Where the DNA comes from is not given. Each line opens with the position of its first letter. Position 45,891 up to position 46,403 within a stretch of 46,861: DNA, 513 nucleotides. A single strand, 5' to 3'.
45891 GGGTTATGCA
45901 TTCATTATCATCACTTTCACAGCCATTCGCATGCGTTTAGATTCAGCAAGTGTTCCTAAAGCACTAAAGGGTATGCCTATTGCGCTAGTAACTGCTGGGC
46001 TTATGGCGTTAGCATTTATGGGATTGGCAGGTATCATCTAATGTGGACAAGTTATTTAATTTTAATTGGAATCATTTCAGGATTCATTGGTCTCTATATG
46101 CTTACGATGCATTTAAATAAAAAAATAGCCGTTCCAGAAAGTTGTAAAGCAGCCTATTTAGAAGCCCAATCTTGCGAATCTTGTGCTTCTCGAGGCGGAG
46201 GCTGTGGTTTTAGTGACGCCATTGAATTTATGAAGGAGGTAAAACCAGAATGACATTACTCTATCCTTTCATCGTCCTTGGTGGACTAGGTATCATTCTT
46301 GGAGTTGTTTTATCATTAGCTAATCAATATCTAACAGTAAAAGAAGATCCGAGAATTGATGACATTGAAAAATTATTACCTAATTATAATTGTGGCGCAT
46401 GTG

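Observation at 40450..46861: Non-canonical Rnf-type membrane redox locus: rnfC-D-G-G'-E-A-(70-aa Cys-rich)-B(minimal), followed by an ApbE-like lipoprotein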

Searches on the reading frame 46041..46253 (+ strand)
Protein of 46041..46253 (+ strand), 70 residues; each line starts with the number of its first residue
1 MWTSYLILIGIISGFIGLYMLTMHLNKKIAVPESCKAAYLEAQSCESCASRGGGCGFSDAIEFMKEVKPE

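Call 7: search_protein_families(library=pfam, proteins=[window:46041-46253:+], max_evalue=0.1)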
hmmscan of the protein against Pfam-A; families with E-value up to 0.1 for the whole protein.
window:46041-46253:+ (70 aa): 2 families
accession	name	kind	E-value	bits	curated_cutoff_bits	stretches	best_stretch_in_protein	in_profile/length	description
PF14380.11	WAK_assoc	-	0.013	16.6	27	1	41-60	74-93/104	Wall-associated receptor kinase C-terminal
PF08507.15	COPI_assoc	-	0.027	15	30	1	6-38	88-120/130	COPI associated protein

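Call 8: search_protein_families(library=ncbifam, proteins=[window:46041-46253:+], max_evalue=0.1)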
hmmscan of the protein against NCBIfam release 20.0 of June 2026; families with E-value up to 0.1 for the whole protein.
window:46041-46253:+ (70 aa): 0 families

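Call 23: find_homologous_proteins(query=window:46041-46253:+, max_evalue=0.01)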
Query window:46041-46253:+ (70 aa): 16 proteins with E <= 0.01 among 16 candidates.
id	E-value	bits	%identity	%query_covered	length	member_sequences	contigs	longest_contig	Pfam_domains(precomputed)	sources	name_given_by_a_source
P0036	1.5e-37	144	96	100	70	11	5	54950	-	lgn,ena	-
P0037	1.2e-35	138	94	97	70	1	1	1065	-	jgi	jgi:hypothetical protein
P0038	1.5e-27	112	80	97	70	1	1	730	-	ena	-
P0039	2.0e-27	112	76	97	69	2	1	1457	-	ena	-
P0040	5.1e-25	105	78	90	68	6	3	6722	-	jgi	jgi:hypothetical protein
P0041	1.4e-23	100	98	69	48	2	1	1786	-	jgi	jgi:hypothetical protein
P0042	3.3e-23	99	75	90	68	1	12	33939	-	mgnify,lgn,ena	mgnify:CR=1 FL=1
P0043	1.3e-21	94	70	90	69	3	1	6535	-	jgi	-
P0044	2.7e-21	93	69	90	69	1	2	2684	-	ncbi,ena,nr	ncbi:MAG: hypothetical protein CVV58_06195 [Tenericutes bacterium HGW-Tenericutes-3]|nr:MAG: hypothe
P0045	4.4e-21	92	70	74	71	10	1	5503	-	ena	-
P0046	5.1e-21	92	63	90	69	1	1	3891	-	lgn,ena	-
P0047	2.9e-20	89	69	77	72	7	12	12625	-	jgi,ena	jgi:hypothetical protein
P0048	4.6e-20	89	67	91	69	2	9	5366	-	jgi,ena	jgi:hypothetical protein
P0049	7.0e-15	72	55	96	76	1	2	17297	-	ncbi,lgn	-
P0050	9.3e-15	72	53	93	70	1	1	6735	-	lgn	-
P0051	4.3e-11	60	51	91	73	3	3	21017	-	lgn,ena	-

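Call 32: search_protein_representatives(alignment_id=A1)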
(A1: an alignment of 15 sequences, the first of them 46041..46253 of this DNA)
Query: 15 sequences, 68 profile positions. Proteins with E-value up to 0.001 (for the whole library): 41; up to 1e-10: 10; up to 1e-30: 0. The best 41 are listed.
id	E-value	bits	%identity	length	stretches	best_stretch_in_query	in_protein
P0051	5.1e-30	119.1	-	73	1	1-68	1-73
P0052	6.7e-26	105.9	-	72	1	3-68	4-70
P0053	2.2e-21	91.4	-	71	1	1-67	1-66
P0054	1.4e-19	85.7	-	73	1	1-68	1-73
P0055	5.6e-19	83.8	-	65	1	1-67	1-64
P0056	8.5e-18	80.0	-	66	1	1-68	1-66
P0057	2.8e-14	68.7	-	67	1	2-67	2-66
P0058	4.7e-14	68.0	-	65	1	1-68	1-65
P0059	5.0e-13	64.7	-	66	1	1-66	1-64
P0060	8.3e-13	64.0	-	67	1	5-68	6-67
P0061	1.3e-07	47.3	-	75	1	1-62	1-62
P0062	1.6e-07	47.1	-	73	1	3-67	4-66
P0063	2.9e-07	46.2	-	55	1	13-51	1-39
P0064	5.8e-07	45.3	-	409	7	39-57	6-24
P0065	9.6e-07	44.6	-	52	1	4-48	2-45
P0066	2.6e-06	43.2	-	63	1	5-53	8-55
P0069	5.7e-06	42.1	-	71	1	1-51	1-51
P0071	2.1e-05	40.3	-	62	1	3-60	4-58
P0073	2.7e-05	39.9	-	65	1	2-50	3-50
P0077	9.9e-05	38.1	-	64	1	4-50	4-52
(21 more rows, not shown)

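Call 35: search_protein_families(library=pfam, alignment_id=A2, max_evalue=1)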
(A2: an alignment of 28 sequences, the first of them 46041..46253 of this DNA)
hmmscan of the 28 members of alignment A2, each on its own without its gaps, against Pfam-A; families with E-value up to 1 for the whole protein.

A. member 1, window:46041-46253:+ (70 aa): 2 families
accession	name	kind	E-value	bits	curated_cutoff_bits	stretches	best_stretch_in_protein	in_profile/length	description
PF14380.11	WAK_assoc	-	0.013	16.6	27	1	41-60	74-93/104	Wall-associated receptor kinase C-terminal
PF08507.15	COPI_assoc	-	0.027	15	30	1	6-38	88-120/130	COPI associated protein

B. families by the number of members that match (of 28 scanned): 44 families (the first 25 are shown)
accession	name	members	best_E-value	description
PF12669.12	FeoB_associated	8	0.00011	FeoB-associated Cys-rich membrane protein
PF15820.10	ECSCR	2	0.033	Endothelial cell-specific chemotaxis regulator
PF04689.18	S1FA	2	0.082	DNA binding protein S1FA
PF13755.11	Sensor_TM1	2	0.11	Sensor N-terminal transmembrane domain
PF06143.16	Baculo_11_kDa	1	0.011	Baculovirus 11 kDa family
PF00111.32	Fer2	1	0.012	2Fe-2S iron-sulfur cluster binding domain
PF14380.11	WAK_assoc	1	0.013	Wall-associated receptor kinase C-terminal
PF09699.15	Paired_CXXCH_1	1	0.013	Doubled CXXCH motif (Paired_CXXCH_1)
PF14522.11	Cytochrome_C7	1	0.016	Cytochrome c7 and related cytochrome c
PF07843.16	DUF1634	1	0.017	Protein of unknown function (DUF1634)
PF07811.17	TadE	1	0.019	TadE-like protein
PF03672.18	UPF0154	1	0.022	Uncharacterised protein family (UPF0154)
PF08507.15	COPI_assoc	1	0.027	COPI associated protein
PF00854.27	PTR2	1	0.027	POT family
PF04819.17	DUF716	1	0.03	Family of unknown function (DUF716)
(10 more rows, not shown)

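Call 36: search_protein_families(library=ncbifam, alignment_id=A2, max_evalue=1)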
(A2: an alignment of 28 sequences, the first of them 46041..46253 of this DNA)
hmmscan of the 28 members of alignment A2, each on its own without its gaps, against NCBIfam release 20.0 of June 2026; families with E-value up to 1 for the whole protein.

A. member 1, window:46041-46253:+ (70 aa): 1 family
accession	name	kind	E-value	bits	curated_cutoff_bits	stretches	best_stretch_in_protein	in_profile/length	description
TIGR03432.1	yjhG_yagF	hypoth_equivalog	0.15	10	808.15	1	42-58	214-230/640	YjhG/YagF family D-xylonate dehydratase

B. families by the number of members that match (of 28 scanned): 31 families (the first 25 are shown)
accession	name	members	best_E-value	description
NF045771.1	MPN454_MG319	4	0.00051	MG319/MPN454 family protein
TIGR00540.1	TPR_hemY_coli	4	0.066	heme biosynthesis-associated TPR protein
NF046005.2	near_gluc_PtsG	3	0.037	MPN207a family PTS transporter accessory protein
NF009951.1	PRK13415.1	2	0.002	flagella biosynthesis regulatory protein FliZ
NF009347.0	PRK12705.1-4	1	0.0014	hypothetical protein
TIGR01905.1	paired_CXXCH_1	1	0.0066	doubled CXXCH domain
NF045999.1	MAG1140_fam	1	0.015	MAG1140 family protein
NF041895.1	choice_anch_V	1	0.024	choice-of-anchor V domain-containing protein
NF042931.1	SAG1386_EF1546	1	0.027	SAG1386/EF1546 family surface-associated protein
NF045624.1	filament_FraC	1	0.033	filament integrity protein FraC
NF041287.1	lipo_GerS_rel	1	0.037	germination lipoprotein GerS-related protein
NF007888.0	PRK10591.2-2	1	0.04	hypothetical protein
TIGR01195.1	oadG_fam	1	0.049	sodium pump decarboxylases, gamma subunit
TIGR01614.1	PME_inhib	1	0.058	pectinesterase inhibitor domain-containing protein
NF003475.0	PRK05113.1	1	0.064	electron transport complex subunit RsxB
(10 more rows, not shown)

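Call 38: find_homologous_proteins(query=A2, max_evalue=0.01)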
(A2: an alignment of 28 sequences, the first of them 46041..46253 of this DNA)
Query A2 (28 sequences) (70 aa, profile of the alignment): 45 proteins with E <= 0.01 among 972 candidates.
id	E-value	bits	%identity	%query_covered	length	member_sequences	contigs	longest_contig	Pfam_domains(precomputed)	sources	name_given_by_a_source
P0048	5.8e-22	95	67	91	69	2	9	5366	-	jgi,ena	jgi:hypothetical protein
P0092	7.4e-22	95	65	91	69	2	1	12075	-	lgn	-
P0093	7.6e-22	94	74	93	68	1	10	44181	-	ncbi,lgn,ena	-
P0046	8.0e-22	94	63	90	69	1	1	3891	-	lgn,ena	-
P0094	1.2e-21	94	73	93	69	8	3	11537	-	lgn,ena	-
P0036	1.2e-21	94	96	100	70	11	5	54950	-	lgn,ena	-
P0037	1.6e-21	93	94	97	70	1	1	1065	-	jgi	jgi:hypothetical protein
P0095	2.0e-21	93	68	90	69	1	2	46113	-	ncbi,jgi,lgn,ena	-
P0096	3.0e-21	93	66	93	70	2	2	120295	-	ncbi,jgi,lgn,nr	ncbi:MAG: hypothetical protein NUK62_03560 [Tenericutes bacterium]|jgi:hypothetical protein|nr:hypot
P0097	3.6e-21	92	65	91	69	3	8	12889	-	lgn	-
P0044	3.8e-21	92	69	90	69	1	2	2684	-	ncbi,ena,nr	ncbi:MAG: hypothetical protein CVV58_06195 [Tenericutes bacterium HGW-Tenericutes-3]|nr:MAG: hypothe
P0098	4.1e-21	92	66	90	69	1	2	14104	-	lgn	-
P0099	8.2e-21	91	72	93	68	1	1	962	-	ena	-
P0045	9.5e-21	91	70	74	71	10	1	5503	-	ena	-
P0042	1.0e-20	91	75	90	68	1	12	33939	-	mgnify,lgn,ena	mgnify:CR=1 FL=1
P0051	2.9e-20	89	51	91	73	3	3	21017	-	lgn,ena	-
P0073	7.1e-20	88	31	74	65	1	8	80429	-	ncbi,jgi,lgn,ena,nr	ncbi:MAG TPA: hypothetical protein PLH02_01965 [Bacillota bacterium]|nr:hypothetical protein [Bacill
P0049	2.9e-18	83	55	96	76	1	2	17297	-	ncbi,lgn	-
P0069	7.5e-18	82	30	87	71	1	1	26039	-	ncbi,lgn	-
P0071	1.2e-16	78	33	64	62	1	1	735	-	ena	-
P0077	4.8e-16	76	36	63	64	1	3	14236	-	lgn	-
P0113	7.7e-8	50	21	93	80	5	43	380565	-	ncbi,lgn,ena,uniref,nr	ncbi:MAG: hypothetical protein IAC78_03360 [Firmicutes bacterium]|uniref:FeoB-associated Cys-rich me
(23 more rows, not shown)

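Call 39: find_encoding_contigs(protein=P0073, flank=7000, max_places=1)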
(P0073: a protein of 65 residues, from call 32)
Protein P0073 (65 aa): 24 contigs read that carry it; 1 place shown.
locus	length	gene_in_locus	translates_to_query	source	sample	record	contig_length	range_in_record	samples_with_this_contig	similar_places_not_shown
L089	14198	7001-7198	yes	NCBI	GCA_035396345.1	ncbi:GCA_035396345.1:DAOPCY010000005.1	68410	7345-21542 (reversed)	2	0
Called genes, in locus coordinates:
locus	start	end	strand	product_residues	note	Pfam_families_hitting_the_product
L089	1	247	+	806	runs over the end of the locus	PF00343:Phosphorylase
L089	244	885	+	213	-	PF04199:Cyclase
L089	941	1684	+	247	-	PF12822:ECF_trnsprt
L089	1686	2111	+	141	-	-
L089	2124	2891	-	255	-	-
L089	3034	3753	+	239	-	PF03009:GDPD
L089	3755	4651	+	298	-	PF00294:PfkB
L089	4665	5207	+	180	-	PF00881:Nitroreductase, PF14512:TM1586_NiRdase (weak)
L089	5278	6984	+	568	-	PF02878:PGM_PMM_I, PF02879:PGM_PMM_II, PF02880:PGM_PMM_III, PF00408:PGM_PMM_IV (weak)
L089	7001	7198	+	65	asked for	-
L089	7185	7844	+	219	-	PF03167:UDG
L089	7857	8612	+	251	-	PF07155:ECF-ribofla_trS, PF12822:ECF_trnsprt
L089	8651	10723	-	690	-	PF00128:Alpha-amylase (faint)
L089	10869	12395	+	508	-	PF01676:Metalloenzyme, PF06415:iPGM_N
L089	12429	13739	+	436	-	PF03952:Enolase_N, PF00113:Enolase_C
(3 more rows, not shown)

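Call 40: find_encoding_contigs(protein=P0069, flank=7000, max_places=1)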
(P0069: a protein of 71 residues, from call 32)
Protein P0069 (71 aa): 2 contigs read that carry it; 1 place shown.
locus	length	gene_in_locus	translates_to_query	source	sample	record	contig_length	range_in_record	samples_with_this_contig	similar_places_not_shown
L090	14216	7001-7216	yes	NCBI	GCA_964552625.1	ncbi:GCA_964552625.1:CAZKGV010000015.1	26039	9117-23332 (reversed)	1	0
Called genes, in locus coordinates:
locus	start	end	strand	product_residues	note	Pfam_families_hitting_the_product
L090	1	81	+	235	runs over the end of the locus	PF20772:TACO1_YebC_N, PF01709:Transcrip_reg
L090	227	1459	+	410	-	PF00464:SHMT, PF00155:Aminotran_1_2 (weak)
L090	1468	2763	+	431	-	PF13375:RnfC_N, PF01512:Complex1_51K, PF10531:SLBB, PF00037:Fer4 (faint), PF12838:Fer4_7, PF13187:Fer4_9 (weak), PF13237:Fer4_10, PF13534:Fer4_17 (weak), +4 more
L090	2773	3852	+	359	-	PF03116:NQR2_RnfD_RnfE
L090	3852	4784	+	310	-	PF04205:FMN_bind (weak)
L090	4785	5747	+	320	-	PF04205:FMN_bind (faint)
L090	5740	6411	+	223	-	PF02508:Rnf-Nqr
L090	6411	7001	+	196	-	PF02508:Rnf-Nqr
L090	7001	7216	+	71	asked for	-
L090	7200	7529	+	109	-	PF04060:FeS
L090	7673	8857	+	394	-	PF02424:ApbE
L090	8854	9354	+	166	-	PF07009:NusG_II (weak)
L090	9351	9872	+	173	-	PF12822:ECF_trnsprt (weak), PF07456:Hpre_diP_synt_I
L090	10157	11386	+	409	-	PF12704:MacB_PCD (weak), PF02687:FtsX (weak)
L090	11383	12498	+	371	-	PF02687:FtsX (weak)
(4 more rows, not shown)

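Call 41: find_encoding_contigs(protein=P0077, flank=7000, max_places=1)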
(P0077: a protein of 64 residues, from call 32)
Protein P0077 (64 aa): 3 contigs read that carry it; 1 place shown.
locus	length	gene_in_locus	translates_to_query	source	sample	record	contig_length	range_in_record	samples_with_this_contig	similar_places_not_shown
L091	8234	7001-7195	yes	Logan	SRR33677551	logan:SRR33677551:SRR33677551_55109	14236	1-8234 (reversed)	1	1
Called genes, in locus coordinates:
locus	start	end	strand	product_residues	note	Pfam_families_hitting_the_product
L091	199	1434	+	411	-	PF00464:SHMT, PF00155:Aminotran_1_2 (weak)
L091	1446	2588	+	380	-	PF03116:NQR2_RnfD_RnfE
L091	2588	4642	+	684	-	PF04205:FMN_bind (faint)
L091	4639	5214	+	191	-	-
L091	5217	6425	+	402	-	PF02508:Rnf-Nqr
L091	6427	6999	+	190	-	PF02508:Rnf-Nqr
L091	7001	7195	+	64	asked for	-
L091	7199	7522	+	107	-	PF04060:FeS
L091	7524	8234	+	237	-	?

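Call 72: search_protein_families(library=ncbifam, proteins=[L091:5217-6425:+, L091:2588-4642:+, L091:4639-5214:+, L091:1446-2588:+], max_evalue=0.001)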
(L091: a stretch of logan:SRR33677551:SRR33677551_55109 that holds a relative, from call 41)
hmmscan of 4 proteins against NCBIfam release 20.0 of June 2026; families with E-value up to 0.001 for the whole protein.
L091:5217-6425:+ (402 aa): 11 families
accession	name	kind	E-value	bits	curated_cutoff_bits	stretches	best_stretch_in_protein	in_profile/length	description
NF009070.0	PRK12405.1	subfamily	6.9e-70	234.8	184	1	173-380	4-214/231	electron transport complex subunit RsxE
TIGR01948.1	rnfE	subfamily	2.9e-64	216.3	213.4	1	176-373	3-194/196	RnfABCDGE type electron transport complex subunit E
NF041839.1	rnfE_Methano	equivalog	2.4e-56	190.8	350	1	177-377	6-199/203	Rnf electron transport complex subunit RnfE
NF006777.0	PRK09292.1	equivalog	4e-50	170.5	235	1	172-376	6-205/209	NADH:ubiquinone reductase (Na(+)-transporting) subunit D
TIGR01939.1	nqrD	equivalog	1e-45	156.2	244.85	1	172-376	5-205/207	NADH:ubiquinone reductase (Na(+)-transporting) subunit D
TIGR01943.1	rnfA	subfamily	1.4e-22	81.1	229.3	1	176-321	6-157/190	RnfABCDGE type electron transport complex subunit A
NF003481.0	PRK05151.1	equivalog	7.1e-19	68.7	240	1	177-322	8-159/193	electron transport complex subunit RsxA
TIGR01940.1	nqrE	equivalog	1.8e-18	67.6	247.55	1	175-321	5-167/200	NADH:ubiquinone reductase (Na(+)-transporting) subunit E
NF041835.1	rnfA_Methano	equivalog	6.9e-18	65.8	300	1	171-319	4-158/195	Rnf electron transport complex subunit RnfA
NF009108.0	PRK12456.1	equivalog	9.1e-14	52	398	1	171-326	3-170/199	Na(+)-translocating NADH-quinone reductase subunit E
NF002200.0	PRK01061.1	equivalog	5.4e-12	45.8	351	1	175-323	13-179/250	Na(+)-translocating NADH-quinone reductase subunit E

L091:2588-4642:+ (684 aa): 2 families
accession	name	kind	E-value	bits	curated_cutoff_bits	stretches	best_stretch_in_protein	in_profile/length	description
TIGR01947.1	rnfG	subfamily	1.4e-11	44.8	102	1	39-244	2-177/187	RnfABCDGE type electron transport complex subunit G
NF002519.0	PRK01908.1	equivalog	6.2e-08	32.5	178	0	37-90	8-61/209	electron transport complex subunit RsxG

L091:4639-5214:+ (191 aa): 0 families

L091:1446-2588:+ (380 aa): 6 families
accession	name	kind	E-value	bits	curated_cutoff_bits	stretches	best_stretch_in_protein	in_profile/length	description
TIGR01946.1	rnfD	subfamily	2.4e-42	145.5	207.05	1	20-348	9-320/327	RnfABCDGE type electron transport complex subunit D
NF003756.0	PRK05349.1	equivalog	6.5e-36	124.1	414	1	100-349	153-393/406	NADH:ubiquinone reductase (Na(+)-transporting) subunit B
TIGR01937.1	nqrB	equivalog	1.7e-32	112.8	349.9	1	100-348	153-405/413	NADH:ubiquinone reductase (Na(+)-transporting) subunit B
NF002011.0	PRK00816.1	equivalog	5.8e-31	107.8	415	2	168-348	181-342/352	electron transport complex subunit RsxD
NF002181.0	PRK01024.1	equivalog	1.2e-28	100.1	792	2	186-348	338-494/503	Na(+)-transporting NADH-quinone reductase subunit B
NF041838.1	rnfD_Methano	equivalog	2e-21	76.6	400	2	22-160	18-138/285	Rnf electron transport complex subunit RnfD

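Call 76: predict_structure(alignment_id=A2)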
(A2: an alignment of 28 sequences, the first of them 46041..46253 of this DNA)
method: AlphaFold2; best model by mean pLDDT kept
length: 70 residues; sequences in the alignment: 28
mean_pLDDT: 76.3   pTM: 0.47
mean pLDDT of the five models: 76.3, 76.0, 75.4, 74.5, 72.7
residues with pLDDT >= 90: 18; 70-90: 24; 50-70: 21; < 50: 7
segments of 3 or more residues with pLDDT < 50: 51-56
pLDDT, mean of each block of 10 residues (from residue 1): 94 93 85 84 65 51 62
secondary structure, 60 per line:
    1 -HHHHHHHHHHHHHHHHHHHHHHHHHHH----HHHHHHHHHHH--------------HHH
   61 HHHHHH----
elements in order: H2-28 H33-43 H58-66

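Call 79: fold_search(model_id=the predicted structure, library=pdb)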
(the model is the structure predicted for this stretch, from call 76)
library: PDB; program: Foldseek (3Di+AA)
matches with E <= 10: 0; with E <= 0.001: 0
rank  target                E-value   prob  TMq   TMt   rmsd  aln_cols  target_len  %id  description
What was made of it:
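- Tried and rejected: The AlphaFold model had a low-confidence Cys loop and no Foldseek match (calls 76, 79).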

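Call 87: search_protein_families(library=pfam, proteins=[P0077, P0069, P0073, P0113, P0065, P0071, P0066, P0051, P0049], max_evalue=1)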
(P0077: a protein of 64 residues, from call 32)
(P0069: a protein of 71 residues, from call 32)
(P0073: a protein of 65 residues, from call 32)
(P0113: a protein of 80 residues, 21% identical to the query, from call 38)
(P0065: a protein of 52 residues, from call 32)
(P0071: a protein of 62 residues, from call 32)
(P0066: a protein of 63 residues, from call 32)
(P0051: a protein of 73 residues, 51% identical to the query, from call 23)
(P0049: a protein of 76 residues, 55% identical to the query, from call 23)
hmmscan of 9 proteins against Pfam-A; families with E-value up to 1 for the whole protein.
P0077 (64 aa): 3 families
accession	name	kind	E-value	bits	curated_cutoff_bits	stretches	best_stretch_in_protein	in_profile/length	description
PF07811.17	TadE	-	0.019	15.5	22.9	1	3-27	7-31/43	TadE-like protein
PF14055.11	NVEALA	-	0.14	12.3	27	1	6-31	3-28/62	NVEALA protein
PF17870.6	Insulin_TMD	-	0.64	10.6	33.4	1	3-28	15-41/47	Insulin receptor trans-membrane segment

P0069 (71 aa): 1 family
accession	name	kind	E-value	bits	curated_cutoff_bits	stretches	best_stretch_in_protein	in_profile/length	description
PF06365.17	CD34_antigen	-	0.033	14.6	26.3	1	2-36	105-139/204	CD34/Podocalyxin family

P0073 (65 aa): 3 families
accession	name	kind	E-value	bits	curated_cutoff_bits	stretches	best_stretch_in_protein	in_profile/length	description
PF12669.12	FeoB_associated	-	0.00011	22.8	27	1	6-51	3-43/44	FeoB-associated Cys-rich membrane protein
PF00695.24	vMSA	-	0.05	13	29.1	1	7-58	302-352/447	Major surface antigen from hepadnavirus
PF20088.4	DUF6480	-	0.29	11.5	25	1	2-24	53-75/78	Family of unknown function (DUF6480)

P0113 (80 aa): 2 families
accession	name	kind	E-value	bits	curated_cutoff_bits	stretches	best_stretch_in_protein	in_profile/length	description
PF12669.12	FeoB_associated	-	0.026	15.2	27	1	7-51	3-43/44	FeoB-associated Cys-rich membrane protein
PF01102.23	Glycophorin_A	-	0.1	13.3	30.1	1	7-35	63-90/114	Glycophorin A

P0065 (52 aa): 0 families

P0071 (62 aa): 5 families
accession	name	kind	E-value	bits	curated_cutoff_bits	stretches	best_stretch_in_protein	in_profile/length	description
PF07219.19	HemY_N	-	0.056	14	31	1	1-42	14-55/107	HemY protein N-terminus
PF11346.13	DUF3149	-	0.065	13.2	23.2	1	6-23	14-31/40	Protein of unknown function (DUF3149)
PF04689.18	S1FA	-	0.082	13.5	21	1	5-32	14-41/66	DNA binding protein S1FA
PF16066.10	DUF4808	-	0.12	13.4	27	1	2-56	5-58/121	Domain of unknown function (DUF4808)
PF19168.5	DUF5850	-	0.14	13.1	25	1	7-37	2-32/171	Family of unknown function (DUF5850)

P0066 (63 aa): 5 families
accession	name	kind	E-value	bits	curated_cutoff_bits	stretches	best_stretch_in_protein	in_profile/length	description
PF12669.12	FeoB_associated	-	0.0029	18.2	27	1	8-53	3-43/44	FeoB-associated Cys-rich membrane protein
PF07843.16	DUF1634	-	0.017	15.7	27.5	1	3-25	4-26/102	Protein of unknown function (DUF1634)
PF03579.19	SHP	-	0.11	12.6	27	1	6-30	21-45/65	Small hydrophobic protein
PF15820.10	ECSCR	-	0.12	12.7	27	1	6-55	25-74/104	Endothelial cell-specific chemotaxis regulator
PF02038.21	ATP1G1_PLM_MAT8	-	0.97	9.3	26.9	1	6-29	16-39/48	ATP1G1/PLM/MAT8 family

P0051 (73 aa): 3 families
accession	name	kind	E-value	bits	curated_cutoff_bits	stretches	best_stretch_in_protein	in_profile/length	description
PF03601.19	Cons_hypoth698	-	0.069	12.5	24.5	1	4-51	88-129/304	Conserved hypothetical protein 698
PF13755.11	Sensor_TM1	-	0.18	12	26.6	1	5-25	16-36/68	Sensor N-terminal transmembrane domain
PF06451.17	Moricin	-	0.32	11.2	27.6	1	3-21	1-19/62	Moricin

P0049 (76 aa): 3 families
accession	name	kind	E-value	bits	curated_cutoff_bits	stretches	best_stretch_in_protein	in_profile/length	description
PF03672.18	UPF0154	-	0.022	15.1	27.1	1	8-28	2-22/60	Uncharacterised protein family (UPF0154)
PF15820.10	ECSCR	-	0.033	14.5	27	1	8-62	23-79/104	Endothelial cell-specific chemotaxis regulator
PF06961.18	DUF1294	-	0.22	12.2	25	1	6-25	26-45/55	Protein of unknown function (DUF1294)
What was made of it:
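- On FeoB-associated Cys-rich membrane protein (PF12669): Distant members reach 15-23 bits, E 1e-4 to 0.03 (calls 35, 87).
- Distant family members and the Erysipelotrichales equivalent give sub-threshold matches to the FeoB-associated Cys-rich membrane protein family, which is linked to iron handling (E 1e-4 to 2e-3; calls 35, 87).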
